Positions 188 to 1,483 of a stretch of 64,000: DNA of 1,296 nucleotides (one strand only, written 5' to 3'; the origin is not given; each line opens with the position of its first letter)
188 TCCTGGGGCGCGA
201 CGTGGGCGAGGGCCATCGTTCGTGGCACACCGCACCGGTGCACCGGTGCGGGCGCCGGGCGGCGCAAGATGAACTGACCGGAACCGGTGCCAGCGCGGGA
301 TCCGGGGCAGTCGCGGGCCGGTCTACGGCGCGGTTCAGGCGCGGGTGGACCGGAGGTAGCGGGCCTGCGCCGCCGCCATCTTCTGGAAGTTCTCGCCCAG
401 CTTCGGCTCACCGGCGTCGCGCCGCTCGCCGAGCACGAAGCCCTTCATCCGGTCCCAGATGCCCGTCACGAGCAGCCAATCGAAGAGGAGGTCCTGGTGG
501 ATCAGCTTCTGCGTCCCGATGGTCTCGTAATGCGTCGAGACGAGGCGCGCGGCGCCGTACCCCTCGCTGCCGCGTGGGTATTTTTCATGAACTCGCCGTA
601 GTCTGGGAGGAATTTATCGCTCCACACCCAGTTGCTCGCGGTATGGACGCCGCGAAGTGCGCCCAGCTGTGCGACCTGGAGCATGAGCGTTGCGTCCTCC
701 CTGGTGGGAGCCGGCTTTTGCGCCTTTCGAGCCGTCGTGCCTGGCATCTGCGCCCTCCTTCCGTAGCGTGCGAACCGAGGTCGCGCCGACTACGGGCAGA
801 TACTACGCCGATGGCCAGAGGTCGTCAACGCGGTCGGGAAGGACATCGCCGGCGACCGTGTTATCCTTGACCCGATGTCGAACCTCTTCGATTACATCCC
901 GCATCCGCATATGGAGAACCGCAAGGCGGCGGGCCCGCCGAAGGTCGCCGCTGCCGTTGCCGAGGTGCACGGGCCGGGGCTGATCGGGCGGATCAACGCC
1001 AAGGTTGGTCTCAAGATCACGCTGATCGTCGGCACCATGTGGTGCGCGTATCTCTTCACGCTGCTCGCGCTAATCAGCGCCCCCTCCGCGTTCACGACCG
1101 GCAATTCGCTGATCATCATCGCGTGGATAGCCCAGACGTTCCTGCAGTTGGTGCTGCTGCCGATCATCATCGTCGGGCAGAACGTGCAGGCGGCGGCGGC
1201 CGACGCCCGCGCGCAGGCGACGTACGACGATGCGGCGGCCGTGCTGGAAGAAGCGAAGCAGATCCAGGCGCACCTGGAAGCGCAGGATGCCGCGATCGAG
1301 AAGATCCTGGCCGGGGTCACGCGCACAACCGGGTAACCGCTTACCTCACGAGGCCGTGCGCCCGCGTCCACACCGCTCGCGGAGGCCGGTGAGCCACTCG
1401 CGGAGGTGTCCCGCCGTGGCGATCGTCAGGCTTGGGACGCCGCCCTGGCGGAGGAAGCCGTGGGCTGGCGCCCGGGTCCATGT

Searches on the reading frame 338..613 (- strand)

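Call 92: search_protein_families(library=pfam, proteins=[window:338-613:-], max_evalue=0.01)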
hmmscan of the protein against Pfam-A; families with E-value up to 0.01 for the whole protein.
window:338-613:- (92 aa): 1 family
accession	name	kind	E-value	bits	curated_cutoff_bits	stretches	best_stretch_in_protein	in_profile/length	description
PF15956.11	DUF4760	-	5.6e-06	27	25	1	16-81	69-139/141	Domain of unknown function (DUF4760)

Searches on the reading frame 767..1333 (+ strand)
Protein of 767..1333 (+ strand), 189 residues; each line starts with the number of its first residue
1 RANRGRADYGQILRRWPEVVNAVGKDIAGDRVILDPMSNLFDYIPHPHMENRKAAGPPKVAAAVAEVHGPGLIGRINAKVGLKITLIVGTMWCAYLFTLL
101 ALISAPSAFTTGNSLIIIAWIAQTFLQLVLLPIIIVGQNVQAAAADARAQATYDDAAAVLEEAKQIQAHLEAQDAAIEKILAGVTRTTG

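Call 92: search_protein_families(library=pfam, proteins=[window:767-1333:+], max_evalue=0.01)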
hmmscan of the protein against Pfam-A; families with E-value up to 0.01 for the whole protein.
window:767-1333:+ (189 aa): 1 family
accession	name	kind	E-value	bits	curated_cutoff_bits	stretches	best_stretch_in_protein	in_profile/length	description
PF06210.16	DUF1003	-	0.0006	20.4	27.4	1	125-180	44-99/103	Protein of unknown function (DUF1003)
